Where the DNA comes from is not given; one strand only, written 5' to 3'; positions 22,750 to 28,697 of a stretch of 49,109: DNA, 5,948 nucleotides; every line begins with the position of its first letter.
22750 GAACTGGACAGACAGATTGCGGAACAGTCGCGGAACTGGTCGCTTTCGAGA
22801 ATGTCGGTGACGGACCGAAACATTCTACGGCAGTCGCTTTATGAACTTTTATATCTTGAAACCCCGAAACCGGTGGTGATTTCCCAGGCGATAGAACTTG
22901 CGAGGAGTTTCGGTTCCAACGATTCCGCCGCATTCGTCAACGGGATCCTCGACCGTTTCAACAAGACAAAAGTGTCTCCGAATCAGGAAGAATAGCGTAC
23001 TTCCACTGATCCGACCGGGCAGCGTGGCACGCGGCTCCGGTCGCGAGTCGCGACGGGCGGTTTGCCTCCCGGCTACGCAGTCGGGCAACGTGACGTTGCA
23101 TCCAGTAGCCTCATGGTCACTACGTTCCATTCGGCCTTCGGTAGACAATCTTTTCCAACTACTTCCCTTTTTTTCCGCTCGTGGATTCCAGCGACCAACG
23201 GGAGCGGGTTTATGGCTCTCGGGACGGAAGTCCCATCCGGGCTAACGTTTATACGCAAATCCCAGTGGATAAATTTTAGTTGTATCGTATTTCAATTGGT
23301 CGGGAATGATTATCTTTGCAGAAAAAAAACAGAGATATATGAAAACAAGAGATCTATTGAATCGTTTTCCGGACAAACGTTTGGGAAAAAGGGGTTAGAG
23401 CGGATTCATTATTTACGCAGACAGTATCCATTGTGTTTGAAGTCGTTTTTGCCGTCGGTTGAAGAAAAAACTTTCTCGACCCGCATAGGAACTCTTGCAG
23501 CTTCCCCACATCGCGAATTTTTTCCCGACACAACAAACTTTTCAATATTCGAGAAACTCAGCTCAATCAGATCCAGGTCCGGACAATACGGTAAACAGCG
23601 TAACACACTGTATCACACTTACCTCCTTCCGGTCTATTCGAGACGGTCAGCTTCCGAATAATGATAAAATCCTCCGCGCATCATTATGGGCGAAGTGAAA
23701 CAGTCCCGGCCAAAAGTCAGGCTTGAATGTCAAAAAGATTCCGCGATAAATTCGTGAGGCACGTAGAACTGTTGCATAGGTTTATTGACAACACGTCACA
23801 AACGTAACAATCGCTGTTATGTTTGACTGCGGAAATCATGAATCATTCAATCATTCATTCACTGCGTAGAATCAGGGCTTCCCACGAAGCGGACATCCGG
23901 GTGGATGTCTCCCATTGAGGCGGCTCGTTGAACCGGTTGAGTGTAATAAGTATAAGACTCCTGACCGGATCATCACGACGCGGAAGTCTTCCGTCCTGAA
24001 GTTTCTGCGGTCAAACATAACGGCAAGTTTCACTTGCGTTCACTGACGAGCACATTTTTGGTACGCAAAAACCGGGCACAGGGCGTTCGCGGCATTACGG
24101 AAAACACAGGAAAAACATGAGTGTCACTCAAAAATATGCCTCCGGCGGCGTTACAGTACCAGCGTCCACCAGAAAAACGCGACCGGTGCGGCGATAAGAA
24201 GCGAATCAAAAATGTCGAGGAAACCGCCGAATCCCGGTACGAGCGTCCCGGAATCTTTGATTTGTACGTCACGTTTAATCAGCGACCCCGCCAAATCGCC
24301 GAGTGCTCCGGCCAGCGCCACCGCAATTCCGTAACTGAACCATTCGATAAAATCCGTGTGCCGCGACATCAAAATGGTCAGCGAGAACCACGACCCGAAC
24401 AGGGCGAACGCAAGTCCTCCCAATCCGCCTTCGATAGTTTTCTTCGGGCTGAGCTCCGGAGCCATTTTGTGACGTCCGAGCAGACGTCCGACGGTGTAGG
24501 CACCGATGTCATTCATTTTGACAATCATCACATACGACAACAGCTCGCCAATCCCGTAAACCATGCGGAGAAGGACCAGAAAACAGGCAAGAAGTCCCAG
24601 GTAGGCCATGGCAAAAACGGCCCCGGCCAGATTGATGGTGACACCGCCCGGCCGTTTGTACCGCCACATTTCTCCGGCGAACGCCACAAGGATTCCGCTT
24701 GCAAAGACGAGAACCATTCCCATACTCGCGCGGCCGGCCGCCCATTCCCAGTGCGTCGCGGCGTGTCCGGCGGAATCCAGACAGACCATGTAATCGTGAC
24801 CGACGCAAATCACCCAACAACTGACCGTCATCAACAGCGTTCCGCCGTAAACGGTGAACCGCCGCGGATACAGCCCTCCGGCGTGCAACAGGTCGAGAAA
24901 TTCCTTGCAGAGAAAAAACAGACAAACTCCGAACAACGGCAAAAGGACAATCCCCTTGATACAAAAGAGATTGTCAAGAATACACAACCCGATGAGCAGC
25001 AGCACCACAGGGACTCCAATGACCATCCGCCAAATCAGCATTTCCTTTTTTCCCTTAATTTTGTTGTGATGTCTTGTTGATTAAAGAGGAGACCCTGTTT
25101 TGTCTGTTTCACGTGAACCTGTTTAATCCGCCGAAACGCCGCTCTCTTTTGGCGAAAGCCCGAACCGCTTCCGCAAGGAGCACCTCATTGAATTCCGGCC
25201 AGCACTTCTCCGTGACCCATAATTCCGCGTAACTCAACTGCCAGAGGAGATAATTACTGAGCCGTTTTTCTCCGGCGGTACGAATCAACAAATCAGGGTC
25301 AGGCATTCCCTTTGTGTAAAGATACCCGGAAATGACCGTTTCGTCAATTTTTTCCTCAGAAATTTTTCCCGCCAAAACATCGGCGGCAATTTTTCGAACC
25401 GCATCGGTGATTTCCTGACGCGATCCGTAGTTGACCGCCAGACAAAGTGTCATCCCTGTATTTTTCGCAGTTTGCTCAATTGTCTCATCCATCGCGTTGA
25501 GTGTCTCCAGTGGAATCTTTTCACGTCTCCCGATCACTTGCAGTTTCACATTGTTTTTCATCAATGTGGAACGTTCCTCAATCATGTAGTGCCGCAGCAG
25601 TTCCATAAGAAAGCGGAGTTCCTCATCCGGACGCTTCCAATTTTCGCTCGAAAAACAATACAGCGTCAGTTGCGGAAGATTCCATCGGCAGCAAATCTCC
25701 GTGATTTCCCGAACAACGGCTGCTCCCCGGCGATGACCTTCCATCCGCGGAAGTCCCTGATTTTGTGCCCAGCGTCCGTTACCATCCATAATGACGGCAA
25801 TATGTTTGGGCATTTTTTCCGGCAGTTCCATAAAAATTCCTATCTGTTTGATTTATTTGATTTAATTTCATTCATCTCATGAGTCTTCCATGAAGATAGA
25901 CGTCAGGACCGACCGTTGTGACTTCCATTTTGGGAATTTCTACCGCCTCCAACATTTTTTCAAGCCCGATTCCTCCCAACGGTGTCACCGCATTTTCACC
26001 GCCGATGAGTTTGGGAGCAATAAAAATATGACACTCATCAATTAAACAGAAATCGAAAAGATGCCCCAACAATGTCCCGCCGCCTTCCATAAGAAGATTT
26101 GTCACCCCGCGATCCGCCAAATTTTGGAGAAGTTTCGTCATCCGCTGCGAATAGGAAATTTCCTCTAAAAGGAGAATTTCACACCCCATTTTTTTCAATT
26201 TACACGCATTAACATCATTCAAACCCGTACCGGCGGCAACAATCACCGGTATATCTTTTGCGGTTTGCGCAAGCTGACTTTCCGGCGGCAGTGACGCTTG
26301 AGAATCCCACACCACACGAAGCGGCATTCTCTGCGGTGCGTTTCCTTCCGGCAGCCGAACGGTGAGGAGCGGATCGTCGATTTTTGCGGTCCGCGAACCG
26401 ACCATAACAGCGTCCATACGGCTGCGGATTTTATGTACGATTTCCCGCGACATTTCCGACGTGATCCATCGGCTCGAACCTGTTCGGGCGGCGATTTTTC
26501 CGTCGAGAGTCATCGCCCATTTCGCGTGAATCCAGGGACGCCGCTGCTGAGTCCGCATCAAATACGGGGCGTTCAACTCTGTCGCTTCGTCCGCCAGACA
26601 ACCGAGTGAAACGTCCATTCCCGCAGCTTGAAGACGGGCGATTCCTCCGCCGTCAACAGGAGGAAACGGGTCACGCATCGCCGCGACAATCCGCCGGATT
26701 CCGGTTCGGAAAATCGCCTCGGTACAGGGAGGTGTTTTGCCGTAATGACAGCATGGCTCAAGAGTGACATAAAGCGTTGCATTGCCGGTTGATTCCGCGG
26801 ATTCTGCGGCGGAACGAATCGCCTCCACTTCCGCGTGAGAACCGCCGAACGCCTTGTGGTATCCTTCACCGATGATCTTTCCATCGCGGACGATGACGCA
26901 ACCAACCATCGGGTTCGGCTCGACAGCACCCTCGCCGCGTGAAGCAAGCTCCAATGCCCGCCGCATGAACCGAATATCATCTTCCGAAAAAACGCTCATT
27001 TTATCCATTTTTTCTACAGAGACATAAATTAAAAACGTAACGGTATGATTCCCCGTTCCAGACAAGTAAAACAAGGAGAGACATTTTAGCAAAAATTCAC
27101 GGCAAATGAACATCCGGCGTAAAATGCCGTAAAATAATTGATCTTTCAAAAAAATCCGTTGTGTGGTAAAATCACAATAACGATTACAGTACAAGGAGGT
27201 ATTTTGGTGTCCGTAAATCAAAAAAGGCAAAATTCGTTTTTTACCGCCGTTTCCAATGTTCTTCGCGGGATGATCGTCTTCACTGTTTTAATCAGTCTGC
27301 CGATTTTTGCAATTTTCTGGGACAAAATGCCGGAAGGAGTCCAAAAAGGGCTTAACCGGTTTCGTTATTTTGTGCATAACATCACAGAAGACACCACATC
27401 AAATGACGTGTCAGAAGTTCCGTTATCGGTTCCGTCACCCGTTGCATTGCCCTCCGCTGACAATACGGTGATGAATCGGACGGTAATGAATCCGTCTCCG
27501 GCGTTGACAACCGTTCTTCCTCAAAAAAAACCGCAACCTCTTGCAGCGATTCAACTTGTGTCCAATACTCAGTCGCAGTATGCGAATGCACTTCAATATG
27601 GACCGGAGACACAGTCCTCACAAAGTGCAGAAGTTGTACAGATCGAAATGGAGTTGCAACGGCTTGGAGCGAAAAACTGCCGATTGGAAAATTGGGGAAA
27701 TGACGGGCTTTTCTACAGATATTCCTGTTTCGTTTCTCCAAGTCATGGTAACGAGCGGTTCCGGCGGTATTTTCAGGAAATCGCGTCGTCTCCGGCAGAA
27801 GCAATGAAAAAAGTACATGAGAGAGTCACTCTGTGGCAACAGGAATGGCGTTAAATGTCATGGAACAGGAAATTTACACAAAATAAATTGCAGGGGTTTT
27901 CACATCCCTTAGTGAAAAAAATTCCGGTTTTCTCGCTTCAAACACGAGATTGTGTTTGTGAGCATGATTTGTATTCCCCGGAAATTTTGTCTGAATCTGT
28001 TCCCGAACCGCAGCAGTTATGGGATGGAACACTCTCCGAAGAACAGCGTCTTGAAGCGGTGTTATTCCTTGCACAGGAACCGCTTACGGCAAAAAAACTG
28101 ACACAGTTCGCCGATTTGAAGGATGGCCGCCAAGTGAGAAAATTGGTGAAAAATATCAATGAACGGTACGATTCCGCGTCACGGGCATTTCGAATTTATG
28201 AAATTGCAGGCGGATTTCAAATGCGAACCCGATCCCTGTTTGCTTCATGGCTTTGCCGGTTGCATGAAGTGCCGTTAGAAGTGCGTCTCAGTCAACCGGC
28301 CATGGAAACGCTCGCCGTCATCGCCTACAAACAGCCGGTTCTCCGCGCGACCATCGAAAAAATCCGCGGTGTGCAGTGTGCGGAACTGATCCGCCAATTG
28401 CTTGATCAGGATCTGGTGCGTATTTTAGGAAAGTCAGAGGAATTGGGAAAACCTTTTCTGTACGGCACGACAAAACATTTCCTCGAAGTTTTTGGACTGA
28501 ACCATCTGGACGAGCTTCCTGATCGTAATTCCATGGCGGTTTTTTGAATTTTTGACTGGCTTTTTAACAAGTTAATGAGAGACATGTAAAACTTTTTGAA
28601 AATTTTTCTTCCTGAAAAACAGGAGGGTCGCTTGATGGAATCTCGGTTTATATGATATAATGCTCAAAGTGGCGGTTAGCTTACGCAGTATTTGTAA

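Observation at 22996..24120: Family of GC-rich, hairpin-dense repeat elements with ~40-bp terminal inverted repeats, occupying two ORF-free gaps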

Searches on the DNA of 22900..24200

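Call 7: search_rna_families(source=window, start=22900, end=24200, threshold=evalue, max_evalue=10, show_alignments=3)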
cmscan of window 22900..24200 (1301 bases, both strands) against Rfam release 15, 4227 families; matches with E-value up to 10: 3.
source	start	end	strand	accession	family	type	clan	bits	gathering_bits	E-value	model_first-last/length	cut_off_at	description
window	23964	24111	+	RF00190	SNORA16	Gene; snRNA; snoRNA; HACA-box;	CL00021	16.6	35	1.8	1-135/135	no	Small nucleolar RNA SNORA16B/SNORA16A family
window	23879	23951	+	RF01516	v-snoRNA-1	Gene; snRNA; snoRNA; CD-box;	-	15.2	75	4.3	1-65/65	no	Human herpesvirus 1 small nucleolar RNA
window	23813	23866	-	RF01140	sR20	Gene; snRNA; snoRNA; CD-box;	-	13.9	44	9.7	1-56/56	no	Small nucleolar RNA sR20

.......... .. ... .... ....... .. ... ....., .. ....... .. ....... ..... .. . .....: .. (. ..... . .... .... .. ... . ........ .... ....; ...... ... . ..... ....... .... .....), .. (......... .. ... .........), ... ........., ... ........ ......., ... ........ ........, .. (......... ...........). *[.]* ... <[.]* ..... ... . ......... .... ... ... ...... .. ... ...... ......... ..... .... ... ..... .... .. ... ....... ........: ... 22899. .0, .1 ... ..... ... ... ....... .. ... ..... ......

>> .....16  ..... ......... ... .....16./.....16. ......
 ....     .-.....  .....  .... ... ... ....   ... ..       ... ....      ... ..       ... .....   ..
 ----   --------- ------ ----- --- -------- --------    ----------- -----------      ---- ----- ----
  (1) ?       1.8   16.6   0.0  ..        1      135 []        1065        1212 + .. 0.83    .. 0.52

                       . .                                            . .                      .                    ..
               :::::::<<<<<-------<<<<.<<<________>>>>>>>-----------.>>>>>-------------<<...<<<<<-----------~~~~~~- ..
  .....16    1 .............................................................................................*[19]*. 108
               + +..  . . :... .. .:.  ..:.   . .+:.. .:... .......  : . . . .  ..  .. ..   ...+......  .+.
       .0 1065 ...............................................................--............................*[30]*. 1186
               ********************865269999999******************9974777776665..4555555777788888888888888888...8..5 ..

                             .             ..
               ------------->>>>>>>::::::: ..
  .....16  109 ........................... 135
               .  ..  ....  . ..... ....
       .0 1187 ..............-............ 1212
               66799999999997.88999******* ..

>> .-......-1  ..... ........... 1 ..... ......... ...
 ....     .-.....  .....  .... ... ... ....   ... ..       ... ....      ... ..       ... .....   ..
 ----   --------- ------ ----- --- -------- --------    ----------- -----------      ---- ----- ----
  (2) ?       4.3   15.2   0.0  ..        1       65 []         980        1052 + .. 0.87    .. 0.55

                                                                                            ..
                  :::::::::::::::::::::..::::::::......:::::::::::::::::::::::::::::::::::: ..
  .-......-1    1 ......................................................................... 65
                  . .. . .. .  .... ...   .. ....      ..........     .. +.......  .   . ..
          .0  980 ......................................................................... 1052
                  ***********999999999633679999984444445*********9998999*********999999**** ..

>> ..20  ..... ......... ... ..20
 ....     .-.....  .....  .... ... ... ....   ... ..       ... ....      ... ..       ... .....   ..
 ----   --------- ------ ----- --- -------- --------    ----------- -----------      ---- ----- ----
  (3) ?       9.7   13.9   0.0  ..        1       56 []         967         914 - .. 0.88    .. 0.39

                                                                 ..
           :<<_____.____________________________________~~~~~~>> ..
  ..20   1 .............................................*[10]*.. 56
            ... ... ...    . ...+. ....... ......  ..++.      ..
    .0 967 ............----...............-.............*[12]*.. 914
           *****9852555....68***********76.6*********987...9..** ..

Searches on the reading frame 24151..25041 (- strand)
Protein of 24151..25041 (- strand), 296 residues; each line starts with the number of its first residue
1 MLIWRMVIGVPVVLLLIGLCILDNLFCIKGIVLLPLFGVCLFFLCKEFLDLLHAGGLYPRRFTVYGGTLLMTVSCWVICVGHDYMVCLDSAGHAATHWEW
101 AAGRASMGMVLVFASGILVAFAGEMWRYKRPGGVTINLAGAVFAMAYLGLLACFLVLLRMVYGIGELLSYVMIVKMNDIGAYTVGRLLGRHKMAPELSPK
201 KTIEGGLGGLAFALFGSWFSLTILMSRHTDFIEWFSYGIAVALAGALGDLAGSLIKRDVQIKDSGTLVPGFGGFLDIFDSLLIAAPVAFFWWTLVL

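Call 58: search_protein_families(library=pfam, proteins=[window:24151-25041:-], max_evalue=0.01)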
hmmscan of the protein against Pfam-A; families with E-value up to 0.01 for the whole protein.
window:24151-25041:- (296 aa): 1 family
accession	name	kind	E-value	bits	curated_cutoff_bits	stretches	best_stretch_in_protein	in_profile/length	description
PF01148.25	CTP_transf_1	-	3.2e-42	145.6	24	1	14-291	6-260/264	Cytidylyltransferase family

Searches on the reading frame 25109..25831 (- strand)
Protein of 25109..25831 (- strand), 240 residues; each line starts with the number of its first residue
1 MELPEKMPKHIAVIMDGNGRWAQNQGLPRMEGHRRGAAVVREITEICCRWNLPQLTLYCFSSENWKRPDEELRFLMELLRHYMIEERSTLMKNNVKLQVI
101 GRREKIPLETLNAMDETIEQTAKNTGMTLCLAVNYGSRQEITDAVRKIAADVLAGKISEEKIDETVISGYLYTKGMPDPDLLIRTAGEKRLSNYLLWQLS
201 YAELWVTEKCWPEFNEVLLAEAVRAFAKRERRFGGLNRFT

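Call 58: search_protein_families(library=pfam, proteins=[window:25109-25831:-], max_evalue=0.01)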
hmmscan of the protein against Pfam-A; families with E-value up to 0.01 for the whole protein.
window:25109-25831:- (240 aa): 1 family
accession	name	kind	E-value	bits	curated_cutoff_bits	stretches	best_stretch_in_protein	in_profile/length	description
PF01255.24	Prenyltransf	-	6.7e-84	281.3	27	1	14-234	1-219/219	Putative undecaprenyl diphosphate synthase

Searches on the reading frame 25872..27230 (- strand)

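Call 61: search_protein_families(library=pfam, proteins=[window:25872-27230:-], max_evalue=0.001)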
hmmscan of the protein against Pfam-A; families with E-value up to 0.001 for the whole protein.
window:25872-27230:- (452 aa): 3 families
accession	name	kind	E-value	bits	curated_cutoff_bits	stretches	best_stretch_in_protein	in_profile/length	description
PF01872.23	RibD_C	-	2.3e-46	158.5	24.1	1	232-445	1-196/197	RibD C-terminal domain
PF00383.29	dCMP_cyt_deam_1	-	2.5e-22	79.1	25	1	83-185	2-102/102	Cytidine and deoxycytidylate deaminase zinc-binding region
PF14437.12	MafB19-deam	-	1.1e-13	51.7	27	1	84-188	2-104/142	MafB19-like deaminase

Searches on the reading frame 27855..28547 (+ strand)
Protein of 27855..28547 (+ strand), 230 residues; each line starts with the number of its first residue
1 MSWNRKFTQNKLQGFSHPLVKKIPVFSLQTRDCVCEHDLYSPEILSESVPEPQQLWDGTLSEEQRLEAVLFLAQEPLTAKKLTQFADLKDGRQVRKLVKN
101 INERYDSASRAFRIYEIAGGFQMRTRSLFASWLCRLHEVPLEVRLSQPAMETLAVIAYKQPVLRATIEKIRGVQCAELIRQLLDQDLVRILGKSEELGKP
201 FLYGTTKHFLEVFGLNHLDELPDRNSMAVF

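Call 62: search_protein_families(library=pfam, proteins=[window:27855-28547:+], max_evalue=0.001)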
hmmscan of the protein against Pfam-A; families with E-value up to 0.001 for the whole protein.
window:27855-28547:+ (230 aa): 1 family
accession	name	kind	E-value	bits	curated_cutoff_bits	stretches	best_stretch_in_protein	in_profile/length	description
PF04079.22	SMC_ScpB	-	3.7e-52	176.6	27.4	1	65-223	2-159/160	Segregation and condensation complex subunit ScpB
